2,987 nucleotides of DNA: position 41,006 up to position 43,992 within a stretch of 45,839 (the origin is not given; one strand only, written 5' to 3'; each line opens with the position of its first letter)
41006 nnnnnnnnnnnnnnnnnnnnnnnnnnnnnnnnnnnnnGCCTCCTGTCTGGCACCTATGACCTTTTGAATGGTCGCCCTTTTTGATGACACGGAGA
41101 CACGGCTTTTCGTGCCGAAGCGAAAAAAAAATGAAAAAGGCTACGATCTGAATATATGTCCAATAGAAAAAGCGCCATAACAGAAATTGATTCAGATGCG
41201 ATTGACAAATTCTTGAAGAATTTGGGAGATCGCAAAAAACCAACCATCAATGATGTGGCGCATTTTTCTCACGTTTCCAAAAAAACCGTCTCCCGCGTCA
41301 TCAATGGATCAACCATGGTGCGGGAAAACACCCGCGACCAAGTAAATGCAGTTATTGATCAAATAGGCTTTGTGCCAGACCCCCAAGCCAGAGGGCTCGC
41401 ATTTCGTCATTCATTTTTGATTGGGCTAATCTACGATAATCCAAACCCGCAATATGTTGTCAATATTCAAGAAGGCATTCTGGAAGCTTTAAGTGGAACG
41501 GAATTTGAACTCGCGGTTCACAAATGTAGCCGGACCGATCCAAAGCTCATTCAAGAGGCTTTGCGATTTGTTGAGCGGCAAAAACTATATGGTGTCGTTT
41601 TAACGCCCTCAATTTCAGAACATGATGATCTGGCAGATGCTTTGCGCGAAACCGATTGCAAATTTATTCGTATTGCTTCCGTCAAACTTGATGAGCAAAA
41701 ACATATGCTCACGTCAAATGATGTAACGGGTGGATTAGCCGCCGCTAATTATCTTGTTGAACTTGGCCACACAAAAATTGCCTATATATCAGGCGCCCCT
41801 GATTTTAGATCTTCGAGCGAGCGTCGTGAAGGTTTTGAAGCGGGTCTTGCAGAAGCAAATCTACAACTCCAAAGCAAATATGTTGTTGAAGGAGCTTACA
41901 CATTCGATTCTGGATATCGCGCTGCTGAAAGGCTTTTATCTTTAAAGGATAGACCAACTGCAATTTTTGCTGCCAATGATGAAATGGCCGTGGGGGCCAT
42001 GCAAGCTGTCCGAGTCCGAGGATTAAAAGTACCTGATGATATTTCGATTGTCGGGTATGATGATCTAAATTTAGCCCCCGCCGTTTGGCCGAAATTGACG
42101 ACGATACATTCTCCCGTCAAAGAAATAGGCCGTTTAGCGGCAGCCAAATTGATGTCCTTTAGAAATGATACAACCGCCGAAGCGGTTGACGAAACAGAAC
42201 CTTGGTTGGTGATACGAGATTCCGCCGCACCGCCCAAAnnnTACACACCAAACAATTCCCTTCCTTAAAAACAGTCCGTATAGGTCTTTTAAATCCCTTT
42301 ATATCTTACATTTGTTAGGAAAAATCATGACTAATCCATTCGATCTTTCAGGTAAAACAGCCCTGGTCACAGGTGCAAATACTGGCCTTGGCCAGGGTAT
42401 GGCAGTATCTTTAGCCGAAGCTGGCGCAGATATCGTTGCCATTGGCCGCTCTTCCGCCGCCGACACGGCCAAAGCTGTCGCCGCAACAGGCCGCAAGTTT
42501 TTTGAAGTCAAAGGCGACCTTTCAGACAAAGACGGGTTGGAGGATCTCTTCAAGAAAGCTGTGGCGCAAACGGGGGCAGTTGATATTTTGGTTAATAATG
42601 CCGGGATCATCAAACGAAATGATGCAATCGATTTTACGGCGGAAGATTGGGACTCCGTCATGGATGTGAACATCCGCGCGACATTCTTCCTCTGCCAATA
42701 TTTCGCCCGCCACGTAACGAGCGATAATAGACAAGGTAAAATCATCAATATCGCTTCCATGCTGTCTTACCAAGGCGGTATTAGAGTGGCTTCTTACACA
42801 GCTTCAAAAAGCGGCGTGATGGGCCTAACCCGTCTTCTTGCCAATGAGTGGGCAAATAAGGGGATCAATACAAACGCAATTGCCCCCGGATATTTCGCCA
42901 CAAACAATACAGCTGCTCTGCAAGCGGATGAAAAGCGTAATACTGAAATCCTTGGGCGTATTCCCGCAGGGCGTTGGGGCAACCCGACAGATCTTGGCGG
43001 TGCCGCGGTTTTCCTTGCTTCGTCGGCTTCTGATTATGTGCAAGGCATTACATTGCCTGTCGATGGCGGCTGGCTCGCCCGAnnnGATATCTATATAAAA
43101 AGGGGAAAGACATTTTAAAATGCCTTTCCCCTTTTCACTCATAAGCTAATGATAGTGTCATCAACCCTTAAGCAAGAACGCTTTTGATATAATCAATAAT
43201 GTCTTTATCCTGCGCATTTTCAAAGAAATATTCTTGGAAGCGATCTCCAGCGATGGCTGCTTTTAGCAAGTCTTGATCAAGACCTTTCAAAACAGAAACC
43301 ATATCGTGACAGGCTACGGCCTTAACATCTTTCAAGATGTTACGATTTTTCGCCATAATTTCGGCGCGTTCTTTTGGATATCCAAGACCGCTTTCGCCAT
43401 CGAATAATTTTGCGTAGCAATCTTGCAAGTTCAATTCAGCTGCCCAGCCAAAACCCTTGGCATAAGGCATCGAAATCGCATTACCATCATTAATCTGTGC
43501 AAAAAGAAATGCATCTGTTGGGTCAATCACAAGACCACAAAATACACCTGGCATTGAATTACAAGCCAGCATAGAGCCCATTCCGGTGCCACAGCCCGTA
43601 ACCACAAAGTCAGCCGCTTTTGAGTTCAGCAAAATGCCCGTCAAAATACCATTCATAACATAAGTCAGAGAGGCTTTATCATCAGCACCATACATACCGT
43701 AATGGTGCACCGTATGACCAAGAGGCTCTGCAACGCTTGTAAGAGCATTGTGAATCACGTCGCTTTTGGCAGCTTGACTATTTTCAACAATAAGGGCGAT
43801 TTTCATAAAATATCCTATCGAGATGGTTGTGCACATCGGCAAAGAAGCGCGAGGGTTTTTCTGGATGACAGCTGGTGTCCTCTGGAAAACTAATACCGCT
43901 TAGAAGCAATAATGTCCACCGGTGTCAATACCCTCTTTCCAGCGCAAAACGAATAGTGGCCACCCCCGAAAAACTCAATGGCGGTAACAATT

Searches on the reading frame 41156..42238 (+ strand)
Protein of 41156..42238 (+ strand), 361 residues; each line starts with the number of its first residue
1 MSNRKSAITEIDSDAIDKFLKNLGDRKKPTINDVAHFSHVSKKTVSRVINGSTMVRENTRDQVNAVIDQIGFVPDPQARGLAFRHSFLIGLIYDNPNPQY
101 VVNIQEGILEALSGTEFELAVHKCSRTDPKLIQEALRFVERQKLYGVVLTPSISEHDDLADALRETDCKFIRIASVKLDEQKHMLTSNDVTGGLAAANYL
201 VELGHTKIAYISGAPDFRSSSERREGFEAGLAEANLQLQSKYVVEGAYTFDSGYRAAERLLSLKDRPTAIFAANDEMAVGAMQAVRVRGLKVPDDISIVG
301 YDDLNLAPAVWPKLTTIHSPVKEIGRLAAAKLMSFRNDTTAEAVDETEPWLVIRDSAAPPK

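Call 9: search_protein_families(library=pfam, proteins=[window:41156-42238:+])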
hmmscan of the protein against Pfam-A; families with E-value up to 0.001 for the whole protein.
window:41156-42238:+ (361 aa): 4 families
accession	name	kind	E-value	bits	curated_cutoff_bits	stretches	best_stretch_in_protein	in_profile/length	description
PF13377.12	Peripla_BP_3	-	1.8e-37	129.4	26.5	1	198-356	2-166/167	Periplasmic binding protein-like domain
PF00532.27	Peripla_BP_1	-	2.1e-27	96.7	22.2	1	89-334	4-259/281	Periplasmic binding proteins and sugar binding domain of LacI family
PF00356.27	LacI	-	1.7e-14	53.8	27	1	30-75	1-46/46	Bacterial regulatory proteins, lacI family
PF13407.12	Peripla_BP_4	-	1.3e-13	51.5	35.1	1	181-305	95-220/258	Periplasmic binding protein domain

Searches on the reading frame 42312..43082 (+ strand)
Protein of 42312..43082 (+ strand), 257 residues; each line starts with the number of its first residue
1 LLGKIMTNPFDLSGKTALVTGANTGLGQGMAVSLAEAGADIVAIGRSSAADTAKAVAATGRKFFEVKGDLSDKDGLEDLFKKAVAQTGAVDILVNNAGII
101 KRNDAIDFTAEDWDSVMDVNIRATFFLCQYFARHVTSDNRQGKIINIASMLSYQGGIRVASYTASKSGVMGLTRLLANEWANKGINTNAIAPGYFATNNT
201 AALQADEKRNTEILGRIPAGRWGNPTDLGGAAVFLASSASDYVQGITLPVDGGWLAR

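Call 9: search_protein_families(library=pfam, proteins=[window:42312-43082:+])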
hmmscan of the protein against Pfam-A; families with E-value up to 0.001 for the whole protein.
window:42312-43082:+ (257 aa): 4 families
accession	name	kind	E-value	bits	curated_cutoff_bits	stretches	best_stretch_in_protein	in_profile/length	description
PF13561.12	adh_short_C2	-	3e-57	194.4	27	1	21-254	1-235/236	Enoyl-(Acyl carrier protein) reductase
PF00106.31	adh_short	-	9.1e-55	185.6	26.6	1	15-207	1-194/195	short chain dehydrogenase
PF08659.16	KR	-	1e-14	55.3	22.6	1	16-193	2-176/180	KR domain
PF01370.27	Epimerase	-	2.1e-05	24.5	20.9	1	17-134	1-105/240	NAD dependent epimerase/dehydratase family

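Call 96: search_protein_families(library=ncbifam, proteins=[window:42327-43082:+], max_evalue=0.00001)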
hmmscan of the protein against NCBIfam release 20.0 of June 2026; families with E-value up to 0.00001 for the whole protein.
window:42327-43082:+ (252 aa): 223 families (the best 25 are shown)
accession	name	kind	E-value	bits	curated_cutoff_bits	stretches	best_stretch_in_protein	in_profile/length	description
TIGR01832.1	kduD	equivalog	6.9e-121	402.4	338.85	1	5-252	1-248/248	2-dehydro-3-deoxy-D-gluconate 5-dehydrogenase KduD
NF006528.0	PRK08993.1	subfamily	4.3e-113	376.9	430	1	3-252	4-253/253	2-dehydro-3-deoxy-D-gluconate 5-dehydrogenase KduD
NF005390.0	PRK06935.1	equivalog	5.9e-101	337.2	369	1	3-252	9-258/258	2-dehydro-3-deoxy-D-gluconate 5-dehydrogenase KduD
NF006070.0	PRK08213.1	subfamily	1.8e-66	224.3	279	1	3-249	6-256/259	gluconate 5-dehydrogenase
NF005488.0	PRK07097.1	equivalog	1.4e-65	221.1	369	1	2-251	3-259/266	gluconate 5-dehydrogenase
TIGR01830.1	3oxo_ACP_reduc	equivalog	1.7e-63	214.5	297.75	1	12-248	1-237/239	3-oxoacyl-[acyl-carrier-protein] reductase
NF004778.0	PRK06124.1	equivalog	3e-62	210.4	303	1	2-251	4-254/256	SDR family oxidoreductase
NF005711.0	PRK07523.1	subfamily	7.7e-62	209.2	413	1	3-249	4-251/255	SDR family oxidoreductase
NF005559.1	PRK07231.1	subfamily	1.4e-61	208.2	215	1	7-250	2-248/249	glucose 1-dehydrogenase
NF005983.0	PRK08085.1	equivalog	5.4e-59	199.9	408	1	1-251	1-252/254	gluconate 5-dehydrogenase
NF004198.0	PRK05653.1-3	equivalog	1.2e-57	195.2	296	1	7-249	5-246/248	3-oxoacyl-ACP reductase FabG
NF005309.0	PRK06841.1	subfamily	4.3e-57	193.5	286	1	4-249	10-252/255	GolD/DthD family dehydrogenase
NF004197.0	PRK05653.1-1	equivalog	1.1e-56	192.2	332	1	6-249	4-246/249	3-oxoacyl-ACP reductase FabG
NF004774.0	PRK06114.1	equivalog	1.8e-56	191.4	360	1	4-251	11-261/262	SDR family oxidoreductase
NF009466.0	PRK12826.1-2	subfamily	4.8e-55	186.7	222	1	10-249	4-244/248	3-oxoacyl-ACP reductase FabG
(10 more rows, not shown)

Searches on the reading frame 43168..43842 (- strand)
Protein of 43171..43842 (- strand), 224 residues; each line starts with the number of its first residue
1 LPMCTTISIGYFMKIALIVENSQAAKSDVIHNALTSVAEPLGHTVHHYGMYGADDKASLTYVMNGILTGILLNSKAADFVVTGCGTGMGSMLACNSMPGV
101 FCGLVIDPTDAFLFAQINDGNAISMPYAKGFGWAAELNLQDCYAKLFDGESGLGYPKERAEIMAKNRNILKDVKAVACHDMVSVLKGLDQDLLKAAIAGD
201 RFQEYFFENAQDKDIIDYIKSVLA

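Call 9: search_protein_families(library=pfam, proteins=[window:43171-43842:-])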
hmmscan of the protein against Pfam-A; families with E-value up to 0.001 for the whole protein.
window:43171-43842:- (224 aa): 2 families
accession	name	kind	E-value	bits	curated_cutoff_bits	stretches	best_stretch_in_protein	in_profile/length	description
PF12408.13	DUF3666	-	4.4e-23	80.7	25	1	176-222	1-47/47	Ribose-5-phosphate isomerase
PF02502.23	LacAB_rpiB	-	1.5e-17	64.3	24.7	1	15-126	1-105/138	Ribose/Galactose Isomerase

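Call 71: list_cluster_members(proteins=[window:43171-43806:-, window:42327-43082:+, window:41156-42238:+, window:15889-16713:+, window:16809-17306:-, window:18993-20129:+, P0001, window:40224-41039:+, window:38126-39406:-, window:35146-36090:+])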
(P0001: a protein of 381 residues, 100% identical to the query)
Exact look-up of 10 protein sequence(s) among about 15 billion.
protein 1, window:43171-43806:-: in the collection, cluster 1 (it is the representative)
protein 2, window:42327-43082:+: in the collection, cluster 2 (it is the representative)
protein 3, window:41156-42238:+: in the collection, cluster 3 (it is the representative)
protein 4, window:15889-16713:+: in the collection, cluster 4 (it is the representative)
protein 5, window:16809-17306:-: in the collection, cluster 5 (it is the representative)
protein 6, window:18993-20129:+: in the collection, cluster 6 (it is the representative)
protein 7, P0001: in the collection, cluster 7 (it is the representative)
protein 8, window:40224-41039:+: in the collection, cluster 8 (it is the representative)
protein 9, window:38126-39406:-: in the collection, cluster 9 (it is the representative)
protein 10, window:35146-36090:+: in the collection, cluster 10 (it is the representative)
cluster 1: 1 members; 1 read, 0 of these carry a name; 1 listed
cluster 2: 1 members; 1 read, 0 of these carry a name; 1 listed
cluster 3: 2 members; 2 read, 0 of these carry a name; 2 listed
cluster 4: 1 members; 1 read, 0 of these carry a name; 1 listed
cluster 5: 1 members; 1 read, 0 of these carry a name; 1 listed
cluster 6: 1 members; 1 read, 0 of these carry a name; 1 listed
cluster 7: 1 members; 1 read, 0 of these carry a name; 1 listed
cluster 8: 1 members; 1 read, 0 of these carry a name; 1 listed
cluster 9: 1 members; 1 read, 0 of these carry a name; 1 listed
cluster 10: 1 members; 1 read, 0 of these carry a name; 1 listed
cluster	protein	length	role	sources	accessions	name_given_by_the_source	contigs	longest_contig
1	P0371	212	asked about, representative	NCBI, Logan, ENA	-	-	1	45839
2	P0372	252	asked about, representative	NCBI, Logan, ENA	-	-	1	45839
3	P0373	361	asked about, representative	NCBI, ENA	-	-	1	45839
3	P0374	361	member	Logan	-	-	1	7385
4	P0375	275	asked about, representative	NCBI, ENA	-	-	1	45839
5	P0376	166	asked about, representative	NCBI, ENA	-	-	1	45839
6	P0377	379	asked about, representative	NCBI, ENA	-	-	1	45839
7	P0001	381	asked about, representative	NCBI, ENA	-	-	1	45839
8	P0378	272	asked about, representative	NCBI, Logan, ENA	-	-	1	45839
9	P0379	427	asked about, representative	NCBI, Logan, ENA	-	-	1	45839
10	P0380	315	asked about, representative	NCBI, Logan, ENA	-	-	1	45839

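Call 72: find_encoding_contigs(protein=window:43168-43806:-, flank=10000, max_places=10)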
Protein window:43168-43806:- (212 aa): 1 contig read that carries it; 1 place shown.
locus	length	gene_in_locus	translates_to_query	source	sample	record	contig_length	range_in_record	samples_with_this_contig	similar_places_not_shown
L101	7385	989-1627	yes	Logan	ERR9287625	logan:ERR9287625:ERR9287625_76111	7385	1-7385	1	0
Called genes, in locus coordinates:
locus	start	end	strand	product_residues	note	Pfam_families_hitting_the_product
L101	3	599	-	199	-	?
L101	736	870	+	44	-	-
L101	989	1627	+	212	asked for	PF02502:LacAB_rpiB, PF12408:DUF3666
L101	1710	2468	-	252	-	PF00106:adh_short, PF01370:Epimerase (faint), PF08659:KR, PF13561:adh_short_C2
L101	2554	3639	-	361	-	PF00356:LacI, PF00532:Peripla_BP_1, PF13407:Peripla_BP_4, PF13377:Peripla_BP_3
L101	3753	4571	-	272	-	PF01557:FAA_hydrolase (weak)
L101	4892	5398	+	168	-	PF04290:DctQ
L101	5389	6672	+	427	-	PF06808:DctM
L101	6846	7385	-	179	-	?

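Call 96: search_protein_families(library=ncbifam, proteins=[window:43171-43806:-], max_evalue=0.00001)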
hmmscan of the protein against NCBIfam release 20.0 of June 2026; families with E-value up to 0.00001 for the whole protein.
window:43171-43806:- (212 aa): 4 families
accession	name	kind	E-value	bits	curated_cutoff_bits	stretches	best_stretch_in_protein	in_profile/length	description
NF006753.0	PRK09273.1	equivalog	2.9e-98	327.4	137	1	1-211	1-210/211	hypothetical protein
NF004051.0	PRK05571.1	subfamily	3.5e-08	33.4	135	1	22-113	19-108/149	ribose-5-phosphate isomerase B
NF006381.0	PRK08622.1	equivalog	9.8e-07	28.7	234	1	24-113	20-106/171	galactose-6-phosphate isomerase subunit LacB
TIGR01119.1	lacB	equivalog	2.3e-06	27.4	312.55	1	29-112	25-105/171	galactose-6-phosphate isomerase subunit LacB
